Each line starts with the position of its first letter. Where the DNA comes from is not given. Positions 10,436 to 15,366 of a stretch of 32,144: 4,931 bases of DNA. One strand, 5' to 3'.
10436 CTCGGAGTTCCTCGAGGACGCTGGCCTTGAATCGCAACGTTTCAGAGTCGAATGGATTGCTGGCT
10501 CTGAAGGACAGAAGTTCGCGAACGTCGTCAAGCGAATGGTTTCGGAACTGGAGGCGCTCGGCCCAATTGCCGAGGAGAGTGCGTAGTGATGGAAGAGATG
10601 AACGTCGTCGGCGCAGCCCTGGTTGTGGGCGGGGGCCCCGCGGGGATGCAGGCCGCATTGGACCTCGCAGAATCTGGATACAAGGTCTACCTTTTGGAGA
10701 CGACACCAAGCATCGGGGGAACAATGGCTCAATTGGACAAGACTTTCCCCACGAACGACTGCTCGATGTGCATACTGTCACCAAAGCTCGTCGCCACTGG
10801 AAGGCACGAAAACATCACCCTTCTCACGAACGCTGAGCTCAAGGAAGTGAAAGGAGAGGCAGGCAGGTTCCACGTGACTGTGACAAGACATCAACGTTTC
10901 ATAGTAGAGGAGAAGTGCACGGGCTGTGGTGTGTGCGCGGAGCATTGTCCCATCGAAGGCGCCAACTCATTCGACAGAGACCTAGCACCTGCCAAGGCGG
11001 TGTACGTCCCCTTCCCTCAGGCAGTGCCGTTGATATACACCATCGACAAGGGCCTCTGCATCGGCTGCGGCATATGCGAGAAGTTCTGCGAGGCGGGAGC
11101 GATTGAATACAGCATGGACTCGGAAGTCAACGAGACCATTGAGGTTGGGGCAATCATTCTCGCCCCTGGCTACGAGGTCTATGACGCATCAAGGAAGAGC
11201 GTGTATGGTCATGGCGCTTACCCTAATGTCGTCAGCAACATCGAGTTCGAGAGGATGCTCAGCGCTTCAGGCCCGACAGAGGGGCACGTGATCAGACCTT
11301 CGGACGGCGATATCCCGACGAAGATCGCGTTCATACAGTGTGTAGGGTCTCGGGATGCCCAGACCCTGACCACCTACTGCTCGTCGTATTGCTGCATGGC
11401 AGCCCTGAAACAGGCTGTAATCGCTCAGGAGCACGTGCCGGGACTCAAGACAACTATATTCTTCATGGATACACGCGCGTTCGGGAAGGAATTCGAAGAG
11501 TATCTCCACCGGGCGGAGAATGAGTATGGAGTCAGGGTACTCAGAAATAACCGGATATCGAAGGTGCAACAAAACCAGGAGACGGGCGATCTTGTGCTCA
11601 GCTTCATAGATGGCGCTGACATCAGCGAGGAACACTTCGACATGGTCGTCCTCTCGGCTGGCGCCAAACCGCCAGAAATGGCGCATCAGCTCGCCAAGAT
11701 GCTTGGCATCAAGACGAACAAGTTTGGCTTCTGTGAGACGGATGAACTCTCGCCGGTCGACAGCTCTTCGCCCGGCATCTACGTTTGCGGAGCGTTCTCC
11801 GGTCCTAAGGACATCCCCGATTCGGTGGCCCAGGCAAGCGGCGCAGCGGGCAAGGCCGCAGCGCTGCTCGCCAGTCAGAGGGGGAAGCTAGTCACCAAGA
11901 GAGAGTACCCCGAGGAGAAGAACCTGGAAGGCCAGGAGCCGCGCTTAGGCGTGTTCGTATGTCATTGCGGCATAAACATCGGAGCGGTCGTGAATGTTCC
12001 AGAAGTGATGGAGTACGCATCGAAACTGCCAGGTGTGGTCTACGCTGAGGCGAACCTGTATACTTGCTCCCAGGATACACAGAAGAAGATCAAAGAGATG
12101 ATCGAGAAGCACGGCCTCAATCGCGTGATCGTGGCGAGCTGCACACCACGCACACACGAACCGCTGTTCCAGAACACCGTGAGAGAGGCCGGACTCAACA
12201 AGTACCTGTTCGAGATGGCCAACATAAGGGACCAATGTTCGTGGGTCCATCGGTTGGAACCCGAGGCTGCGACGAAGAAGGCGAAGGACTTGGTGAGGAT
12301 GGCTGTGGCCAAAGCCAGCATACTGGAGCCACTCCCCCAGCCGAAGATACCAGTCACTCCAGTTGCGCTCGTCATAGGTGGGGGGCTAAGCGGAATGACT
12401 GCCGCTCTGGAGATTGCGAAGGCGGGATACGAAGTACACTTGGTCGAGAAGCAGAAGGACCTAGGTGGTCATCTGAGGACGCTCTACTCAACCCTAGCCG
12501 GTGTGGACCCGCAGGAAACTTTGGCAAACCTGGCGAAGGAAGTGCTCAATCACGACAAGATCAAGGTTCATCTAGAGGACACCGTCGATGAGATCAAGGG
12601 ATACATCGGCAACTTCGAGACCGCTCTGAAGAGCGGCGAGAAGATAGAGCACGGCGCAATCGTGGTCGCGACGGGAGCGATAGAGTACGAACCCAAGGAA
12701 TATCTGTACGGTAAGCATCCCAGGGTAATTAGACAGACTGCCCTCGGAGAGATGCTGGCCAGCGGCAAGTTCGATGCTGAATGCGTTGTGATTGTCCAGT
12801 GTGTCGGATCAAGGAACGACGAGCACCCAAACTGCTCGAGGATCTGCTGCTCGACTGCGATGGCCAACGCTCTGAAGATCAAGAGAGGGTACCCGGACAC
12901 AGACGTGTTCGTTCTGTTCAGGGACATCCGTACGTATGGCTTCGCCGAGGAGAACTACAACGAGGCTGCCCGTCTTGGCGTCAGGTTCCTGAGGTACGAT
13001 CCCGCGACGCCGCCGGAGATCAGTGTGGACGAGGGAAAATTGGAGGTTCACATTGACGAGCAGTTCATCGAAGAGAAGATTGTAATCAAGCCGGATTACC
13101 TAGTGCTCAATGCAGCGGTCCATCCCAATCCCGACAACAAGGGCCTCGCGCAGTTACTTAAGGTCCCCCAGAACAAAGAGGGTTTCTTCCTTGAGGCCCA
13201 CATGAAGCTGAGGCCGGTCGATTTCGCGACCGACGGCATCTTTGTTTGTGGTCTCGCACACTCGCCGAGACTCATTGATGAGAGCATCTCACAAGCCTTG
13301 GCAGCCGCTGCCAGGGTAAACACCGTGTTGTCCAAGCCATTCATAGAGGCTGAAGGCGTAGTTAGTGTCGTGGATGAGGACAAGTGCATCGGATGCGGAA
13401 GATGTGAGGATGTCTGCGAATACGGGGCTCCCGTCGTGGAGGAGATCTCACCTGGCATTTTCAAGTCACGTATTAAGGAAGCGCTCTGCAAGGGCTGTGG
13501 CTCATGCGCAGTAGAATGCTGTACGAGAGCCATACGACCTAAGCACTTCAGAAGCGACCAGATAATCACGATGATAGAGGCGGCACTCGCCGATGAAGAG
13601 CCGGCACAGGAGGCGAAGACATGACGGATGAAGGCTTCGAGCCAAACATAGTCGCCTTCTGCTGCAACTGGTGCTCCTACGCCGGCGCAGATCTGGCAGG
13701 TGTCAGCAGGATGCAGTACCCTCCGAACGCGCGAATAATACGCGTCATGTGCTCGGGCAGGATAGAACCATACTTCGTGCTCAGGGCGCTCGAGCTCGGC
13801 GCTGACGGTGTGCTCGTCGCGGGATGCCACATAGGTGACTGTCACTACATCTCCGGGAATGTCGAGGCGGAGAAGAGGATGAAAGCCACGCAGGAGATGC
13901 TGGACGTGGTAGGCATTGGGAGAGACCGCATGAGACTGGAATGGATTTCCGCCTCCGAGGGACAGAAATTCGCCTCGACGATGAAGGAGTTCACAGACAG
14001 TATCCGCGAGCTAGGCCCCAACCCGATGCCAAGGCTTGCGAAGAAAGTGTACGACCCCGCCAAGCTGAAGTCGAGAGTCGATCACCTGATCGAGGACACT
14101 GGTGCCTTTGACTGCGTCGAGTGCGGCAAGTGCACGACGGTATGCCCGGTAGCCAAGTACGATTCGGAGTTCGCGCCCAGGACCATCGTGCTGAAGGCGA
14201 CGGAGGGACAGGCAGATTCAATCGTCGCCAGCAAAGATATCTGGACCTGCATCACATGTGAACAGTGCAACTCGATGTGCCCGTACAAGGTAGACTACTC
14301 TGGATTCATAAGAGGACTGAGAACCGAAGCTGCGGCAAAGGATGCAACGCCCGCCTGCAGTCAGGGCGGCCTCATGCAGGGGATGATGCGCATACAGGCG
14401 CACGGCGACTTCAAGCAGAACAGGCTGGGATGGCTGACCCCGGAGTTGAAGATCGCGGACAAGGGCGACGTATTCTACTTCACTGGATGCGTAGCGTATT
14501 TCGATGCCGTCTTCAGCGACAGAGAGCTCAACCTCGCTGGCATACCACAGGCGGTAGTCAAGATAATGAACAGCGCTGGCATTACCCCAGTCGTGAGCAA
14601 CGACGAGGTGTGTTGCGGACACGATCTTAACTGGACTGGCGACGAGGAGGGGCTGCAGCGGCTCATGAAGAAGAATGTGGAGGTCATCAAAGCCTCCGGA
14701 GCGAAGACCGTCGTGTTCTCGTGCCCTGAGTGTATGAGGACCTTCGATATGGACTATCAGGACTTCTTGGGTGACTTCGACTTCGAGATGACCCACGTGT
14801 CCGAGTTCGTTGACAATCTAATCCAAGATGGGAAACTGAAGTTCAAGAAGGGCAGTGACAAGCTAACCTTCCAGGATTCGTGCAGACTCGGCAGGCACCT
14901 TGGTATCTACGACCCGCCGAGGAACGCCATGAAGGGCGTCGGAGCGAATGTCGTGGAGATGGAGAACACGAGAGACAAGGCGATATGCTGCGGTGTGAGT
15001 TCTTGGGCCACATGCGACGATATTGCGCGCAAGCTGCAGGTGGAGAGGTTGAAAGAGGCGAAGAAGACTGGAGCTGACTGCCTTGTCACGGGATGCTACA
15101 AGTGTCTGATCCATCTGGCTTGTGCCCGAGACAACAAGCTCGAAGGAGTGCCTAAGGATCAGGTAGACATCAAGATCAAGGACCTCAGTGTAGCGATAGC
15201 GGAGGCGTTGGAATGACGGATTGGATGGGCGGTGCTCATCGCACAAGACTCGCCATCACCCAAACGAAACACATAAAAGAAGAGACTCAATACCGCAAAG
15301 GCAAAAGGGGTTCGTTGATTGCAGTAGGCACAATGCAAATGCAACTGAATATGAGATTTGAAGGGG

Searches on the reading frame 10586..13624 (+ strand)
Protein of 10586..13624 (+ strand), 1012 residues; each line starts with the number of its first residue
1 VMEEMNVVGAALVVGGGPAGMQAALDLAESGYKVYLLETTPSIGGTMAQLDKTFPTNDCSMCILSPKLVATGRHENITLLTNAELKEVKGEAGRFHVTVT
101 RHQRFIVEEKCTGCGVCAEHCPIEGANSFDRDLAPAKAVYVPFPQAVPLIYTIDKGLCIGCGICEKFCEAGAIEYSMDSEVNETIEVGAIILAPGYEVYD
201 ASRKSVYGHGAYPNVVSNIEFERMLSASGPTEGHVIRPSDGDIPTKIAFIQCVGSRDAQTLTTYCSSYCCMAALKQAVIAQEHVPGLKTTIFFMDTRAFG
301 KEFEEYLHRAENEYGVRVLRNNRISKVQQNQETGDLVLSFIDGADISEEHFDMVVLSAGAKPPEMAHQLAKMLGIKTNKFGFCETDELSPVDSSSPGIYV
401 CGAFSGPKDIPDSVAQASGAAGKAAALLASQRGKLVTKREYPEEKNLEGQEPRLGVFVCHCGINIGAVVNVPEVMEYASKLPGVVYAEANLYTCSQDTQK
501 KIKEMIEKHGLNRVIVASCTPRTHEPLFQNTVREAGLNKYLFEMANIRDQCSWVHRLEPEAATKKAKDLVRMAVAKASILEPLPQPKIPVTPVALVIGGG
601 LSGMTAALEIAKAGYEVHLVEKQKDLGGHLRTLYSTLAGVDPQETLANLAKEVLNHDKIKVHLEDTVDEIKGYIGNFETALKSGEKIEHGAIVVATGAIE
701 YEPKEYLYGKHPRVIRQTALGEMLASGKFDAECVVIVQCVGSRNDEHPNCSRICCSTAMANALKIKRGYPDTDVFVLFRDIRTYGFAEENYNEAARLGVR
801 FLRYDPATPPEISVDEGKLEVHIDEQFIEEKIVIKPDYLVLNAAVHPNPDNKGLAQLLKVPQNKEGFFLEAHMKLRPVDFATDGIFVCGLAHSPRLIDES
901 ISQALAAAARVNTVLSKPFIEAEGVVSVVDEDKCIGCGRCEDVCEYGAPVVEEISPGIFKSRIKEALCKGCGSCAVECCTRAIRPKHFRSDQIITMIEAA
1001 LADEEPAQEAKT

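Call 3: search_protein_families(library=pfam, proteins=[window:10586-13624:+], max_evalue=0.01)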
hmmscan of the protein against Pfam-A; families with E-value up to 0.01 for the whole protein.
window:10586-13624:+ (1012 aa): 30 families (the best 25 are shown)
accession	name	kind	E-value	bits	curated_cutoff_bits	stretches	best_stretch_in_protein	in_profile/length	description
PF07992.20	Pyr_redox_2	-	1.1e-30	107.5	26.1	3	595-703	4-114/291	Pyridine nucleotide-disulphide oxidoreductase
PF00037.32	Fer4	-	4.8e-20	70.9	21.1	3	928-949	2-23/24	4Fe-4S binding domain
PF12837.12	Fer4_6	-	3.9e-17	61.7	25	3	927-949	2-24/24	4Fe-4S binding domain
PF13450.12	NAD_binding_8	-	8.3e-17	61.7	21.9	2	596-632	1-37/68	NAD(P)-binding Rossmann-like domain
PF00890.30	FAD_binding_2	-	1.1e-16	61.5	20.4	2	595-670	3-71/414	FAD binding domain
PF01266.30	DAO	-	1.7e-16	61.2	27.9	2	595-628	3-36/353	FAD dependent oxidoreductase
PF13738.12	Pyr_redox_3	-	2.5e-16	60.2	30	2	595-697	168-266/305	Pyridine nucleotide-disulphide oxidoreductase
PF12831.13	FAD_oxidored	-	9.1e-16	58.6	27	2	12-48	3-39/416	FAD dependent oxidoreductase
PF12797.12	Fer4_2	-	5.1e-14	51.6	24.5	2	928-944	4-20/22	4Fe-4S binding domain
PF00070.33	Pyr_redox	-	1.2e-13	51.7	22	1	595-671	3-67/82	Pyridine nucleotide-disulphide oxidoreductase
PF03486.20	HI0933_like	-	2.4e-13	50.5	50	2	595-630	4-39/244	HI0933-like protein Rossmann domain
PF14697.11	Fer4_21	-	3.3e-12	46.8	35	2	928-983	2-57/59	4Fe-4S dicluster domain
PF13237.11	Fer4_10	-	3.1e-11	43.5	25.5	2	106-128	4-27/53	4Fe-4S dicluster domain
PF12838.12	Fer4_7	-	1.8e-10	41.6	27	3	933-981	1-51/52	4Fe-4S dicluster domain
PF13187.11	Fer4_9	-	1.3e-09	38.3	27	2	933-983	1-52/52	4Fe-4S dicluster domain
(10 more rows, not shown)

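Call 13: search_protein_families(library=ncbifam, proteins=[window:10586-13624:+], max_evalue=0.00001)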
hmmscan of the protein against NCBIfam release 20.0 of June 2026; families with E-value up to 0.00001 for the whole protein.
window:10586-13624:+ (1012 aa): 114 families (the best 25 are shown)
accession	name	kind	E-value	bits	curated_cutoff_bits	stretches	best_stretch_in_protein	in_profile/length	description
NF040770.1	hetero_SS_HdrA2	exception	0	1013.9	1100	3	3-430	134-562/777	CoB-CoM heterodisulfide reductase HdrA2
NF041778.1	hetero_SS_HdrA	equivalog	2.2e-219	730.2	1400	3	4-436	138-578/771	ferredoxin:CoB-CoM heterodisulfide reductase subunit HdrA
NF041891.1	hdrA_Methbact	equivalog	4.7e-204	679.8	1300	3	10-428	135-556/762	ferredoxin:CoB-CoM heterodisulfide reductase subunit HdrA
TIGR00275.1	TIGR00275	subfamily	2.7e-16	59.4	183.8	0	12-44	2-34/401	aminoacetone oxidase family FAD-binding enzyme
TIGR01372.1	soxA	subfamily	3.1e-16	58.4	1164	2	3-60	163-220/996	sarcosine oxidase subunit alpha family protein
NF045637.1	carotdesatCrtDProt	equivalog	7.2e-16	57.8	580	1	595-649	2-56/485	1-hydroxycarotenoid 3,4-desaturase CrtD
TIGR03997.1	mycofact_OYE_2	equivalog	1.2e-15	57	793.15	2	594-718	382-492/645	mycofactocin system FadH/OYE family oxidoreductase 2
NF005560.0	PRK07233.1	equivalog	2.2e-15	56.5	252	2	12-51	4-43/435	hypothetical protein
TIGR03467.1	HpnE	equivalog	3e-15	56.5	283.05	2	595-632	2-39/430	hydroxysqualene dehydroxylase HpnE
TIGR03996.1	mycofact_OYE_1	hypoth_equivalog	4.6e-15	55.2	627.9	2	3-52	367-416/633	mycofactocin system FadH/OYE family oxidoreductase 1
NF003585.0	PRK05249.1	equivalog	5.9e-15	54.8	465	0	11-50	9-48/464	Si-specific NAD(P)(+) transhydrogenase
NF009410.0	PRK12771.1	subfamily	3.9e-14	52.1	516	1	594-670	141-215/566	NAD(P)-binding protein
TIGR01350.1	lipoamide_DH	equivalog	4.7e-14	51.9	408.8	0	595-628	5-37/461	dihydrolipoyl dehydrogenase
NF003437.0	PRK04965.1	equivalog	8.9e-14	51.3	392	1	594-697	144-236/378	NADH:flavorubredoxin reductase NorW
NF045599.1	bili_reduct_long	exception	2.7e-13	49.1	750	1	595-668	385-457/641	bilirubin reductase, long form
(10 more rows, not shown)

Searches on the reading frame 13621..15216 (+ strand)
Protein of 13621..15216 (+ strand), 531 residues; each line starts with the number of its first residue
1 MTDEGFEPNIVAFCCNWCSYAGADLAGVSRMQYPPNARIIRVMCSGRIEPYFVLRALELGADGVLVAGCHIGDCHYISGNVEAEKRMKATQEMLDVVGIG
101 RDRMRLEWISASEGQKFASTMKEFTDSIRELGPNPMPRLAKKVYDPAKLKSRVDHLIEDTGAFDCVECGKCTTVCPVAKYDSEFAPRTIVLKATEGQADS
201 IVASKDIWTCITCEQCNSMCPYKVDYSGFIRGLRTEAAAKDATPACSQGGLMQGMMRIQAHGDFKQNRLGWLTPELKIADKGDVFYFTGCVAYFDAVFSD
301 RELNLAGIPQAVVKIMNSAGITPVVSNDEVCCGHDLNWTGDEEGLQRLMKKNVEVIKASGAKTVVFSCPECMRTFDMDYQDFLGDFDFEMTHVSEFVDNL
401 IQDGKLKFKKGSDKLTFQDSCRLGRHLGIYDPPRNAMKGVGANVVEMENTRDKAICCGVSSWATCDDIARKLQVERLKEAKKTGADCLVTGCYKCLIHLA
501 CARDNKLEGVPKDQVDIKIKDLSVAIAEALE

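Call 3: search_protein_families(library=pfam, proteins=[window:13621-15216:+], max_evalue=0.01)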
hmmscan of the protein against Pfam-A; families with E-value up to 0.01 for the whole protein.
window:13621-15216:+ (531 aa): 9 families
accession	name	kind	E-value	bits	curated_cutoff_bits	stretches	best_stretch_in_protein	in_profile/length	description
PF02662.21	FlpD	-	5.7e-56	188.3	22.3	1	10-132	1-123/123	Methyl-viologen-reducing hydrogenase, delta subunit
PF02754.22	CCG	-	5.5e-26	90.9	20.6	2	416-499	2-84/85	Cysteine-rich domain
PF13534.11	Fer4_17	-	1.1e-09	39.1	22.2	2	165-225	2-61/61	4Fe-4S dicluster domain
PF13183.11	Fer4_8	-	7e-09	36.5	27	1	164-224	4-68/68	4Fe-4S dicluster domain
PF13237.11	Fer4_10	-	1.9e-07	31.3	25.5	1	164-221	8-53/53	4Fe-4S dicluster domain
PF13187.11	Fer4_9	-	1.4e-06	28.7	27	1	164-223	1-50/52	4Fe-4S dicluster domain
PF12838.12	Fer4_7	-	4.3e-05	24.3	27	1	165-224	2-52/52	4Fe-4S dicluster domain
PF13484.11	Fer4_16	-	6.6e-05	24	30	1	165-223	2-66/66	4Fe-4S double cluster binding domain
PF13746.11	Fer4_18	-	0.0018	18.9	27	0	152-177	48-73/114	4Fe-4S dicluster domain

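Call 13: search_protein_families(library=ncbifam, proteins=[window:13621-15216:+], max_evalue=0.00001)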
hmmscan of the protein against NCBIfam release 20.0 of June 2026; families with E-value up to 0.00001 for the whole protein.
window:13621-15216:+ (531 aa): 24 families
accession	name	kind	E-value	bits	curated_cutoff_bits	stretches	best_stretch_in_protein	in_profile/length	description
NF040770.1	hetero_SS_HdrA2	exception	3e-62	210.8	1100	1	6-134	646-774/777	CoB-CoM heterodisulfide reductase HdrA2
NF045873.1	F420_non_VhuD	exception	1e-43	148.6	215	1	7-136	1-130/132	F420-non-reducing hydrogenase iron-sulfur subunit VhuD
NF045670.1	quin_L_LdhH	equivalog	2.4e-36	125.3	800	2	280-506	465-692/706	L-lactate dehydrogenase (quinone) large subunit LdhH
NF004898.0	PRK06259.1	equivalog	9e-36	123.5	385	1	164-505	135-469/488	fumarate reductase (CoM/CoB) subunit TfrB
NF008369.0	PRK11168.1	equivalog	5.3e-21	75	278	2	280-499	165-380/401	anaerobic glycerol-3-phosphate dehydrogenase subunit C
NF045663.1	diclust_near_Sec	equivalog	1.3e-17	63.2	530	1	165-496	309-615/759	pyridine nucleotide-disulfide oxidoreductase/dicluster-binding protein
NF041890.1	hdrC_Methbact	equivalog_domain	8.7e-17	61.3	270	1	158-226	24-90/192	ferredoxin:CoB-CoM heterodisulfide reductase subunit HdrC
NF041891.1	hdrA_Methbact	equivalog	2.8e-16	58.9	1300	1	7-130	643-760/762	ferredoxin:CoB-CoM heterodisulfide reductase subunit HdrA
NF008434.0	PRK11274.1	equivalog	3.3e-15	55.9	333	2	308-504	185-393/409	glycolate oxidase subunit GlcF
NF045796.1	DsrK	equivalog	2.5e-14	52.8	400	1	378-468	287-379/453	sulfate reduction electron transfer complex DsrMKJOP subunit DsrK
TIGR03290.1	CoB_CoM_SS_C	equivalog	3.8e-14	52.9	160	1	165-243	4-81/144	CoB--CoM heterodisulfide reductase subunit C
NF045724.1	ferredox_TmcB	equivalog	4.7e-14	51.8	735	1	165-497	43-402/430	electron transfer complex ferredoxin TmcB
NF041779.1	hetero_SS_HdrC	equivalog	3.5e-13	49.5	350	1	160-235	28-101/198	ferredoxin:CoB-CoM heterodisulfide reductase subunit HdrC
NF038018.1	qmoC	equivalog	1.5e-11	44.4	300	1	164-245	19-99/360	quinone-interacting membrane-bound oxidoreductase complex subunit QmoC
TIGR03379.1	glycerol3P_GlpC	equivalog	9.2e-10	37.8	279.9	1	285-497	158-375/397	anaerobic glycerol-3-phosphate dehydrogenase subunit GlpC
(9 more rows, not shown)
